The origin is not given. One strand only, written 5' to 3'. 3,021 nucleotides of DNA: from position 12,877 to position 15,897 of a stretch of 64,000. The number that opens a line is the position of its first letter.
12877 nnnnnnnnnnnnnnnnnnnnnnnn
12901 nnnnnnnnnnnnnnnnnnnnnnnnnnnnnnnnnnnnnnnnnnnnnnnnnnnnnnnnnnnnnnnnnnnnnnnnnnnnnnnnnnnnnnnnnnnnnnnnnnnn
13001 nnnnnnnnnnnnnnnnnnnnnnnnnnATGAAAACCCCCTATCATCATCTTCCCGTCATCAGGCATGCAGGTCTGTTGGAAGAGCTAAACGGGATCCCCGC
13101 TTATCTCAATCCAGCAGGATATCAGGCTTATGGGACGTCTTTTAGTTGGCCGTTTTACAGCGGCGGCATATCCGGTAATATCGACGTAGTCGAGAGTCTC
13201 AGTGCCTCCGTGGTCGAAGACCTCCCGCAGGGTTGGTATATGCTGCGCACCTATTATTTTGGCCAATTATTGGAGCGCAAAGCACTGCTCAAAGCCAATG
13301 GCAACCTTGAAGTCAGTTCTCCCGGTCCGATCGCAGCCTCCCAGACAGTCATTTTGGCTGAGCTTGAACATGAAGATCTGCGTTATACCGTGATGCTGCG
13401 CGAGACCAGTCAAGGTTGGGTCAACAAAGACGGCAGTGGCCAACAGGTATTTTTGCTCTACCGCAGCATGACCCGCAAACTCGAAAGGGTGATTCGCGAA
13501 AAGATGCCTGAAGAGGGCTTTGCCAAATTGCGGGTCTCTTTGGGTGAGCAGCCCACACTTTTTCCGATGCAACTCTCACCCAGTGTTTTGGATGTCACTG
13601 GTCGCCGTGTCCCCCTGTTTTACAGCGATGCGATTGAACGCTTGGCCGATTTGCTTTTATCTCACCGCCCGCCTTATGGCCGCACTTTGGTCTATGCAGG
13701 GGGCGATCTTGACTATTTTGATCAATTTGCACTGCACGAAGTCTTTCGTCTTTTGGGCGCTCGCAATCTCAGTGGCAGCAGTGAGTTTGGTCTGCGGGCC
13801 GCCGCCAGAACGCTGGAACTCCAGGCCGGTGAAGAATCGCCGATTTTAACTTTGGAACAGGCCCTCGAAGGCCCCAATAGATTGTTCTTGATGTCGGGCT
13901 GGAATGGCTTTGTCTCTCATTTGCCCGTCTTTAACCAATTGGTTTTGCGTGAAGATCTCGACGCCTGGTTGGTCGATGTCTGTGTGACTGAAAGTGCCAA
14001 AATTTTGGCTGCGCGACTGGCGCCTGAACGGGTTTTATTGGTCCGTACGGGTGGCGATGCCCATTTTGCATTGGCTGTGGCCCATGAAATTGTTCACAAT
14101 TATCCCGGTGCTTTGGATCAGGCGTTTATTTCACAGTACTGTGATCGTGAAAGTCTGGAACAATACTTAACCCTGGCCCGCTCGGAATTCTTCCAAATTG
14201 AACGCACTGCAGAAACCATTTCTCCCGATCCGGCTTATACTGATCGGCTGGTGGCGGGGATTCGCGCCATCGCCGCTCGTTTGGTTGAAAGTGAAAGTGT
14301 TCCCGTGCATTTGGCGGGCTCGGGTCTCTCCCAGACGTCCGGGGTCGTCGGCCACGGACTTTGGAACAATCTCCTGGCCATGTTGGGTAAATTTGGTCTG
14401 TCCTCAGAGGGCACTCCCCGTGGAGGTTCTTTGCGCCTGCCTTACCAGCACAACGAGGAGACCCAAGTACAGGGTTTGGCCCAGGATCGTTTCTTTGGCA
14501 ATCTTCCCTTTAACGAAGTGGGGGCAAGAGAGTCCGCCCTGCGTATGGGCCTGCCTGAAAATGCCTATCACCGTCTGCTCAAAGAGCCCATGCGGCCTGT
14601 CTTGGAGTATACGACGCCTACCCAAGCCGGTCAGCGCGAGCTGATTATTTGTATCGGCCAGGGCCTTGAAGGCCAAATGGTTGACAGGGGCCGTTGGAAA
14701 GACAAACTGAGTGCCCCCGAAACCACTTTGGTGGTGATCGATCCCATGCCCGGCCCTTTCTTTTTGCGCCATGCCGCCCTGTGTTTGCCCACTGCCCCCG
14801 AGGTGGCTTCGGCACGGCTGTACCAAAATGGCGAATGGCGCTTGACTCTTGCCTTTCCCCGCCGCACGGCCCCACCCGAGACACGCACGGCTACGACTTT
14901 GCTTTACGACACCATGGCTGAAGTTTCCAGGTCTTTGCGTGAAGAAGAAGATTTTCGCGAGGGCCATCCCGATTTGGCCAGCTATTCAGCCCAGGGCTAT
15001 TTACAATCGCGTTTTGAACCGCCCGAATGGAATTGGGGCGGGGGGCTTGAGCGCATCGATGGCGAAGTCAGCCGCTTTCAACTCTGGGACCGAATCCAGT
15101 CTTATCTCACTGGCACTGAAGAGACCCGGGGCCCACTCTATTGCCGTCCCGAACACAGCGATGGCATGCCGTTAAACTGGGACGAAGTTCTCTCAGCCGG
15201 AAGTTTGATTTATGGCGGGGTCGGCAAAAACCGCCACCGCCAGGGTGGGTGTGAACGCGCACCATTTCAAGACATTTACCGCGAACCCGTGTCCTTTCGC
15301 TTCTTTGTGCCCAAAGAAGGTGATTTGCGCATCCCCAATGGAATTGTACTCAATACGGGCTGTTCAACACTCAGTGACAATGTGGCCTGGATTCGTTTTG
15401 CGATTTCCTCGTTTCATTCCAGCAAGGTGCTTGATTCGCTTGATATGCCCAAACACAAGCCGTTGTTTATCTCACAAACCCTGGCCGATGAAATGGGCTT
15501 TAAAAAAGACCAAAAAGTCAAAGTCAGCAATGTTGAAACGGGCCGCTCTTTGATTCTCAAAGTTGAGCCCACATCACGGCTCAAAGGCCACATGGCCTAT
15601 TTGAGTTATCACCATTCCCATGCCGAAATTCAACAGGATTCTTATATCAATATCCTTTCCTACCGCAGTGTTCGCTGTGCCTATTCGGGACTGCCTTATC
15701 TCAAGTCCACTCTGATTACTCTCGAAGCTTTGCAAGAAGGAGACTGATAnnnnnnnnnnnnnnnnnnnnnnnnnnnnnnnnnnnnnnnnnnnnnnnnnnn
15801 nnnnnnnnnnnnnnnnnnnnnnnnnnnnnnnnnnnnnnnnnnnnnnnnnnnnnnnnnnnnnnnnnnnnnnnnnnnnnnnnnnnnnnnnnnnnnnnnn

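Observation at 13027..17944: Cysteine-cluster-less molybdopterin-oxidoreductase-fold protein co-operonic with a cNMP-binding histidine kinase and a response regulator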

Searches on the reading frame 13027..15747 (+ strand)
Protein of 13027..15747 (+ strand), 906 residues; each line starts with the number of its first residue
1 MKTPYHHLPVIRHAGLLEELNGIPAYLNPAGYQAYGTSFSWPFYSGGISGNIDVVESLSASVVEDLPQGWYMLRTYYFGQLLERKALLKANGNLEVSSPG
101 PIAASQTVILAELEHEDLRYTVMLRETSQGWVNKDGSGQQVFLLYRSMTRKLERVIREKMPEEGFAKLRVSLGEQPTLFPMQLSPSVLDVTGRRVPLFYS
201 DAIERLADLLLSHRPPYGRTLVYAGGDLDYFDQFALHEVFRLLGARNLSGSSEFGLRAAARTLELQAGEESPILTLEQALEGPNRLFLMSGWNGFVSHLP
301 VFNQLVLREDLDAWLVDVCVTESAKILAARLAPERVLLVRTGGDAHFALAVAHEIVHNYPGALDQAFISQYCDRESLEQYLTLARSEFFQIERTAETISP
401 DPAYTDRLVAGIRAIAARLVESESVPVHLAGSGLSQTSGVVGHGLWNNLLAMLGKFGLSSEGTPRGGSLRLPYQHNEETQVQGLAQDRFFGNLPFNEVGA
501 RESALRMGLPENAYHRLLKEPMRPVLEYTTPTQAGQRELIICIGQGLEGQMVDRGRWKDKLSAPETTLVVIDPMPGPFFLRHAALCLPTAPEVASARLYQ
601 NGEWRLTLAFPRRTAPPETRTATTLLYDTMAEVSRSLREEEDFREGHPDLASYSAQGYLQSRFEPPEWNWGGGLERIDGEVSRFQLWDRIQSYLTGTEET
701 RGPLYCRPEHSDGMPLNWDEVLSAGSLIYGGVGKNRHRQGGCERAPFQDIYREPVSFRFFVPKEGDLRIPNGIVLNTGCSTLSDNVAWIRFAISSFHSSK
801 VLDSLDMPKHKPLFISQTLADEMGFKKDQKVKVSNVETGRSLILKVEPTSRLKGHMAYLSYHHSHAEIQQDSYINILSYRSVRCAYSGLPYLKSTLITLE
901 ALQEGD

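Call 6: search_protein_families(library=pfam, proteins=[window:13027-15747:+], max_evalue=0.01)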
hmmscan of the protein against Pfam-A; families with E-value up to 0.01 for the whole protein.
window:13027-15747:+ (906 aa): 1 family
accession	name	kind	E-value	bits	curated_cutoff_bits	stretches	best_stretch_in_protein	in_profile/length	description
PF01568.27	Molydop_binding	-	0.0028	18.1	26.8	1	805-895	24-109/110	Molydopterin dinucleotide binding domain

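Call 7: search_protein_families(library=ncbifam, proteins=[window:13027-15747:+], max_evalue=0.1)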
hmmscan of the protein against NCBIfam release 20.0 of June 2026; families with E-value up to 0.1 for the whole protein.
window:13027-15747:+ (906 aa): 1 family
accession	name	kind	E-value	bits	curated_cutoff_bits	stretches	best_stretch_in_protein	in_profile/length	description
TIGR00509.1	bisC_fam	subfamily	0.0038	15.5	1017.55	1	317-648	211-521/772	molybdopterin guanine dinucleotide-containing S/N-oxide reductase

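Call 8: search_solved_structures(query=window:13027-15747:+, max_evalue=10, show_alignments=2)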
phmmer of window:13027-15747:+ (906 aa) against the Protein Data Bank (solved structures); distinct sequences matched with E-value up to 10: 3.
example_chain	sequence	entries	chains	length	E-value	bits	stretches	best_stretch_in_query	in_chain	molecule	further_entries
2jim_A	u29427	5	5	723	0.007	17.7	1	192-623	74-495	PERIPLASMIC NITRATE REDUCTASE | PROTEIN (PERIPLASMIC NITRATE REDUCTASE)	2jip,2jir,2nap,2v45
2jio_A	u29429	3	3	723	0.007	17.7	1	192-623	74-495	PERIPLASMIC NITRATE REDUCTASE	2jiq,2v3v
7skt_A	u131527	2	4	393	1.3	10.1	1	639-699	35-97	Matrix protein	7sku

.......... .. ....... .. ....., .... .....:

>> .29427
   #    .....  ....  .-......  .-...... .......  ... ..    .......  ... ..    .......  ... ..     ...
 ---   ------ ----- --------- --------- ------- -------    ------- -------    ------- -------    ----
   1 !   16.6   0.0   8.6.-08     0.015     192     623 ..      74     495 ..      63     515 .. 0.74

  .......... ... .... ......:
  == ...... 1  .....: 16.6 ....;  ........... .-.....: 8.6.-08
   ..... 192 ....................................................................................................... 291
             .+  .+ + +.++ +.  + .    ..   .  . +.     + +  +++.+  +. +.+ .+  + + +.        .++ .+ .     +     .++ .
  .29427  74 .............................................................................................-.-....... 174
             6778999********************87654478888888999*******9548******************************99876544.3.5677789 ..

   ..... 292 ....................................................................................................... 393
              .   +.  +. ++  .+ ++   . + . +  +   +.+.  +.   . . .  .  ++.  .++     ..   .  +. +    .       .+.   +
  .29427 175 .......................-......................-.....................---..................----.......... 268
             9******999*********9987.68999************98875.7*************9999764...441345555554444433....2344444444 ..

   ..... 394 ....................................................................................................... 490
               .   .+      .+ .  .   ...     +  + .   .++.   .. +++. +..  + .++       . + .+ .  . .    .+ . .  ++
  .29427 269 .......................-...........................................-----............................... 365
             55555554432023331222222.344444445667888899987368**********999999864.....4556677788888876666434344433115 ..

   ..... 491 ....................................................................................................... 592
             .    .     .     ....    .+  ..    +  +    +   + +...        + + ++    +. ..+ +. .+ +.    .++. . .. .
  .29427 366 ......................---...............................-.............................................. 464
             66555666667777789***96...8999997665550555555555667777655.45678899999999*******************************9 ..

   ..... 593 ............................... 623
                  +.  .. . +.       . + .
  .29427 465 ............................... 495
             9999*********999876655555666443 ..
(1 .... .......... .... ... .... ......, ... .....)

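Call 9: find_homologous_proteins(query=window:13027-15747:+, max_evalue=0.001)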
Query window:13027-15747:+ (906 aa): 61 proteins with E <= 0.001 among 8000 candidates.
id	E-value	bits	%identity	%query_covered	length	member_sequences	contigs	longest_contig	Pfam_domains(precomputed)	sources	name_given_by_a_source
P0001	0.0e+0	2063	99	100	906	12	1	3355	-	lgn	-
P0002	0.0e+0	1567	75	100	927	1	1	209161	-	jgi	jgi:hypothetical protein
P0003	0.0e+0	1505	72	100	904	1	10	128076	PF01568.28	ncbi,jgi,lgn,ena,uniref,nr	ncbi:hypothetical protein COW36_14185 [bacterium (Candidatus Blackallbacteria) CG17_big_fil_post_rev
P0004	0.0e+0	1275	63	100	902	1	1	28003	-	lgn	-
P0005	0.0e+0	1044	53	100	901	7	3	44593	-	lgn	-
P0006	6.4e-276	936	48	99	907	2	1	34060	PF01568.28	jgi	jgi:anaerobic selenocysteine-containing dehydrogenase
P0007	2.5e-273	928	50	99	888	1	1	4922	-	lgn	-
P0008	8.5e-270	916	48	100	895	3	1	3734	-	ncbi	ncbi:MAG: hypothetical protein ACAI44_00875 [Candidatus Sericytochromatia bacterium]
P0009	2.6e-267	908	48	100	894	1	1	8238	-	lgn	-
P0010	2.9e-267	907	49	99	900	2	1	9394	-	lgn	-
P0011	2.3e-264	898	47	99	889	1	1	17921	-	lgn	-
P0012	4.3e-264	897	47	99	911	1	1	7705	PF01568.28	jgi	jgi:hypothetical protein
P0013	2.8e-259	881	53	85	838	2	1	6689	PF01568.28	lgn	-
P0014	3.9e-257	874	46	99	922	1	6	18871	PF01568.28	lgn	-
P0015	8.1e-257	873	47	99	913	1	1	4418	PF01568.28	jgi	jgi:anaerobic selenocysteine-containing dehydrogenase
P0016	6.1e-253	860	46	99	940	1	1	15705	PF01568.28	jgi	jgi:anaerobic selenocysteine-containing dehydrogenase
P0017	9.5e-252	856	47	99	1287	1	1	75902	PF00111.33,PF00175.27,PF01568.28,PF00970.31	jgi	jgi:ferredoxin-NADP reductase/anaerobic selenocysteine-containing dehydrogenase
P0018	5.4e-248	844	51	83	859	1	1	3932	PF01568.28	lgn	-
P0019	8.0e-245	833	45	99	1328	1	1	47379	PF00111.33,PF00175.27,PF01568.28,PF00970.31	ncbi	-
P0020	1.1e-244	833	50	83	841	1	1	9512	PF01568.28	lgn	-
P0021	1.0e-242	826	46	98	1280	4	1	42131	PF00111.33,PF00175.27,PF01568.28,PF00970.31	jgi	jgi:ferredoxin-NADP reductase/anaerobic selenocysteine-containing dehydrogenase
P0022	4.0e-242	824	44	99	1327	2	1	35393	PF00111.33,PF00175.27,PF01568.28,PF00970.31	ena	-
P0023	8.5e-241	820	50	83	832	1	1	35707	PF01568.28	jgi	jgi:anaerobic selenocysteine-containing dehydrogenase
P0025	6.4e-237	807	44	99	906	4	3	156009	PF01568.28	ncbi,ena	-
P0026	3.4e-235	801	44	99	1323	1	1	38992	PF00111.33,PF00175.27,PF01568.28,PF00970.31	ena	-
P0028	1.9e-231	789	45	99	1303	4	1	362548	PF00111.33,PF00175.27,PF01568.28,PF00970.31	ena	-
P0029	2.1e-229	782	43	99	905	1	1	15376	PF01568.28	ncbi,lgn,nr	ncbi:MAG TPA: molybdopterin dinucleotide binding domain-containing protein [Thermoanaerobaculia bact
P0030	1.3e-228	780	44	99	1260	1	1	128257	PF00111.33,PF00175.27,PF01568.28,PF00970.31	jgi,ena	jgi:ferredoxin-NADP reductase/anaerobic selenocysteine-containing dehydrogenase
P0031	7.3e-228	777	43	99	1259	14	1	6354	PF00111.33,PF00175.27,PF01568.28,PF00970.31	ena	-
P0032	1.1e-227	777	45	98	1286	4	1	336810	PF00111.33,PF00175.27,PF01568.28,PF00970.31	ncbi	ncbi:MAG TPA: molybdopterin dinucleotide binding domain-containing protein [Polyangiaceae bacterium]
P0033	1.1e-227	777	43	99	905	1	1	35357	PF01568.28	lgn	-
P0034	1.8e-226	773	42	99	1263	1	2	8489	PF00111.33,PF00175.27,PF01568.28,PF00970.31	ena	-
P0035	2.7e-226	772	43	100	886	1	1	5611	PF01568.28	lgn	-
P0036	3.3e-226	772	44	99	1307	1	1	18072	PF00111.33,PF00175.27,PF01568.28,PF00970.31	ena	-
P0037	1.0e-225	770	44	99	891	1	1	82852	-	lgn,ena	-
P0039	1.4e-225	770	44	99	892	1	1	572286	-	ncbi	ncbi:MAG: hypothetical protein ACO1RX_07180 [Candidatus Sericytochromatia bacterium]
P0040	2.3e-225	769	43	99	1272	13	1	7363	PF00111.33,PF00175.27,PF01568.28,PF00970.31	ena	-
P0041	3.0e-225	768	43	99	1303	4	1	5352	PF00111.33,PF00175.27,PF01568.28,PF00970.31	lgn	-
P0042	1.5e-224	766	44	99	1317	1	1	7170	PF00111.33,PF00175.27,PF01568.28,PF00970.31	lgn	-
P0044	3.6e-224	765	48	83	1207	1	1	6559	PF00111.33,PF00175.27,PF01568.28,PF00970.31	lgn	-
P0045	3.2e-223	762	43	99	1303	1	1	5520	PF00111.33,PF00175.27,PF01568.28,PF00970.31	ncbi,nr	ncbi:MAG TPA: FAD-binding oxidoreductase [Minicystis sp.]|nr:FAD-binding oxidoreductase [Minicystis 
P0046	2.0e-222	759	43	99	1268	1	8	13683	PF00111.33,PF00175.27,PF01568.28,PF00970.31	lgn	-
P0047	3.3e-222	758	43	99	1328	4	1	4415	PF00111.33,PF00175.27,PF01568.28,PF00970.31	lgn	-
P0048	4.3e-222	758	43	99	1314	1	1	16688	PF00111.33,PF00175.27,PF01568.28,PF00970.31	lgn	-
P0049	1.7e-219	749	43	97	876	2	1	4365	PF01568.28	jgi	-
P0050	4.4e-218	745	42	99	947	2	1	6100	PF01568.28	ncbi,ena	-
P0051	2.1e-217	743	42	99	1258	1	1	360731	PF00111.33,PF00175.27,PF01568.28,PF00970.31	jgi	jgi:ferredoxin-NADP reductase/anaerobic selenocysteine-containing dehydrogenase/ferredoxin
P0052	4.2e-217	742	46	84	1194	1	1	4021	PF00111.33,PF00175.27,PF01568.28,PF00970.31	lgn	-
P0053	5.6e-217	741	48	83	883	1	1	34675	PF01568.28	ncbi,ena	-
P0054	8.2e-216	737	41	98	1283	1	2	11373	PF00111.33,PF00175.27,PF01568.28,PF00970.31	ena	-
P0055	5.2e-213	728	41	99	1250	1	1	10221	PF00111.33,PF00175.27,PF01568.28,PF00970.31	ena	-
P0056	1.2e-211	724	45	82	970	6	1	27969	PF01568.28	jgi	jgi:anaerobic selenocysteine-containing dehydrogenase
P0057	6.4e-207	708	46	82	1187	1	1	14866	PF00111.33,PF00175.27,PF01568.28,PF00970.31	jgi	jgi:ferredoxin-NADP reductase/anaerobic selenocysteine-containing dehydrogenase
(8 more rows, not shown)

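Call 13: find_encoding_contigs(protein=P0003, flank=10000, max_places=2)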
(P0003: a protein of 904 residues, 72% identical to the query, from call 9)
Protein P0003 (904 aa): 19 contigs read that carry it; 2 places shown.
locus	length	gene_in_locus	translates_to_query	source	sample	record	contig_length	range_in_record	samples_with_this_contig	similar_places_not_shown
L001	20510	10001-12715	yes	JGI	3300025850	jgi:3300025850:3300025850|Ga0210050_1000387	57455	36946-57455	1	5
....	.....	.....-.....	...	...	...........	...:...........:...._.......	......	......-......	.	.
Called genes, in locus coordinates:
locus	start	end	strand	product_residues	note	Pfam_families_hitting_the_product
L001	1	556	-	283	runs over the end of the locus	PF01145:Band_7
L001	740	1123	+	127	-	PF00072:Response_reg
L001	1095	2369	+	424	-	PF03692:CxxCxxCC (faint)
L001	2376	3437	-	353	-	PF07885:Ion_trans_2, PF22614:Slo-like_RCK (faint), PF02254:TrkA_N, PF02080:TrkA_C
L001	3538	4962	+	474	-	PF18073:Zn_ribbon_LapB, PF13481:AAA_25, PF03796:DnaB_C, PF06745:ATPase, PF23442:DUF7125 (weak), PF25199:nSTAND_NTPase5 (weak), PF13541:ChlI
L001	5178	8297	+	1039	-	-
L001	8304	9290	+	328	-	PF09346:SMI1_KNR4, PF14568:SUKH_6, PF13637:Ank_4 (faint), PF12796:Ank_2 (weak)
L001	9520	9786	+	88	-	-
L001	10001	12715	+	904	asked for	PF01568:Molydop_binding (faint)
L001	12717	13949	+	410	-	PF00027:cNMP_binding, PF00512:HisKA (weak), PF02518:HATPase_c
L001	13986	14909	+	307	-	PF00072:Response_reg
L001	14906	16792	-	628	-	PF02310:B12-binding, PF04055:Radical_SAM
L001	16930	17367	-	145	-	PF01814:Hemerythrin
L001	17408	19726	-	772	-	PF00069:Pkinase, PF07714:PK_Tyr_Ser-Thr, PF03109:ABC1, PF24371:DUF7527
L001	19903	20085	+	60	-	-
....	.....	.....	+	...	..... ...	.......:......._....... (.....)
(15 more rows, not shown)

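Call 14: find_encoding_contigs(protein=P0002, flank=10000, max_places=2)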
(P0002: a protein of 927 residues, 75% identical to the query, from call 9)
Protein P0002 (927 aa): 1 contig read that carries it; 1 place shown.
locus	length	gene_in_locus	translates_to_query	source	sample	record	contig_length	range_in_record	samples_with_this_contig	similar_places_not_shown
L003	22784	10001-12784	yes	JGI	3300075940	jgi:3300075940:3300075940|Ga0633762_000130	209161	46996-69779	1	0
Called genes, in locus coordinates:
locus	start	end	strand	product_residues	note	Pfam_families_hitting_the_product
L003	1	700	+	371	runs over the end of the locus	PF08240:ADH_N, PF00107:ADH_zinc_N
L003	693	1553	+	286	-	PF00756:Esterase, PF12146:Hydrolase_4 (weak)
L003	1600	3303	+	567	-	PF01571:GCV_T, PF13176:TPR_7 (faint), PF08669:GCV_T_C, PF13181:TPR_8 (faint), PF13424:TPR_12 (faint), PF13428:TPR_14 (faint), PF14559:TPR_19, PF21033:RMD1-3 (weak), +8 more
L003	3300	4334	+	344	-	PF12146:Hydrolase_4, PF00561:Abhydrolase_1, PF12697:Abhydrolase_6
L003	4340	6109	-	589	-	PF07719:TPR_2 (faint), PF10952:DUF2753 (faint), PF13374:TPR_10 (faint), PF13424:TPR_12 (faint), PF13432:TPR_16 (faint), PF00515:TPR_1 (faint), PF09986:DUF2225 (faint), PF13181:TPR_8 (faint), +2 more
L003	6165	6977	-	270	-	PF00561:Abhydrolase_1, PF00975:Thioesterase, PF12146:Hydrolase_4, PF12697:Abhydrolase_6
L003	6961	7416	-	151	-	PF22381:Staph_reg_Sar_Rot, PF01047:MarR, PF12802:MarR_2 (weak)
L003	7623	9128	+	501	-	PF02347:GDC-P, PF00266:Aminotran_5 (weak), PF21478:GcvP2_C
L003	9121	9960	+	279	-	PF03618:Kinase-PPPase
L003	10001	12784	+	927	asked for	-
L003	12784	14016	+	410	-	PF00027:cNMP_binding, PF00512:HisKA (weak), PF02518:HATPase_c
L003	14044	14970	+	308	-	PF00072:Response_reg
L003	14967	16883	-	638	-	PF02310:B12-binding, PF04055:Radical_SAM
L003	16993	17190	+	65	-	PF09962:DUF2196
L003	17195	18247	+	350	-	PF01408:GFO_IDH_MocA, PF02894:GFO_IDH_MocA_C, PF22725:GFO_IDH_MocA_C3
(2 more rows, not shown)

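Call 15: find_encoding_contigs(protein=P0005, flank=8000, max_places=1)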
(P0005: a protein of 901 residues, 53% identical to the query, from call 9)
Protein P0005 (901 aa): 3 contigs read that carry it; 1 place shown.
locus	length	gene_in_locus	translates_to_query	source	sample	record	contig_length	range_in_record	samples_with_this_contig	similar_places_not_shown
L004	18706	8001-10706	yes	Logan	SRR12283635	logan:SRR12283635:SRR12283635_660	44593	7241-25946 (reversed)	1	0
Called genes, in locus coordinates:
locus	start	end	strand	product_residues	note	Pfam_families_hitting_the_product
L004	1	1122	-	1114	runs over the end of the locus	PF00176:SNF2-rel_dom, PF00271:Helicase_C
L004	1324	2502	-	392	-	PF02518:HATPase_c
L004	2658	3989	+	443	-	PF00919:UPF0004, PF04055:Radical_SAM, PF01938:TRAM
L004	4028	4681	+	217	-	PF00160:Pro_isomerase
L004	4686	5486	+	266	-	-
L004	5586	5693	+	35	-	-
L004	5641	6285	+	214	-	PF22043:DUF6935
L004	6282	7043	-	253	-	PF09335:VTT_dom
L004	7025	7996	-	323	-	PF05013:FGase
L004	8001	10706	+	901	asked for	-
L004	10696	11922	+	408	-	PF00027:cNMP_binding, PF00512:HisKA (weak), PF02518:HATPase_c, PF13581:HATPase_c_2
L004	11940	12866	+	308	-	PF00072:Response_reg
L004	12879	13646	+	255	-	PF00121:TIM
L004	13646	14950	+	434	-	PF00412:LIM, PF12315:DA1-like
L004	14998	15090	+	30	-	-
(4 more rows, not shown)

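Call 16: find_encoding_contigs(protein=P0039, flank=8000, max_places=1)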
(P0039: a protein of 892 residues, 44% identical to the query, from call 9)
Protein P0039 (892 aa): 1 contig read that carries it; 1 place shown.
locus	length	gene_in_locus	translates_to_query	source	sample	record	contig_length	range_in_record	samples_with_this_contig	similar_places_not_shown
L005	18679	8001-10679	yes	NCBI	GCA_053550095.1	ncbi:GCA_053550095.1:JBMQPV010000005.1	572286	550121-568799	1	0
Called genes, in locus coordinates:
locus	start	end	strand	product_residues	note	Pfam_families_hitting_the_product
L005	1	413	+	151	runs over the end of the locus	-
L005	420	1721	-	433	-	PF10009:DUF2252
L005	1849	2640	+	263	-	PF00005:ABC_tran, PF13304:AAA_21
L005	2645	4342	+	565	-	-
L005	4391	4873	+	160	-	-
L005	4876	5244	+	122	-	-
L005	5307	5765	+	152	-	PF01878:EVE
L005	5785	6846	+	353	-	PF00514:Arm (faint), PF02985:HEAT (faint), PF12717:Cnd1 (faint), PF13513:HEAT_EZ (faint), PF13646:HEAT_2, PF03130:HEAT_PBS (weak), PF13646:HEAT_2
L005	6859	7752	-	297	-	-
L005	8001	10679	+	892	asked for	-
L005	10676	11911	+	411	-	PF00027:cNMP_binding, PF00512:HisKA (weak), PF02518:HATPase_c, PF13581:HATPase_c_2 (weak)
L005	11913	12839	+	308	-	PF00072:Response_reg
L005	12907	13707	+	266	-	PF01738:DLH, PF00561:Abhydrolase_1 (faint), PF00326:Peptidase_S9 (faint), PF02230:Abhydrolase_2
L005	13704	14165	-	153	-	PF22381:Staph_reg_Sar_Rot, PF01047:MarR, PF12802:MarR_2, PF13463:HTH_27 (faint), PF13601:HTH_34 (weak)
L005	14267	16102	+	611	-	PF13524:Glyco_trans_1_2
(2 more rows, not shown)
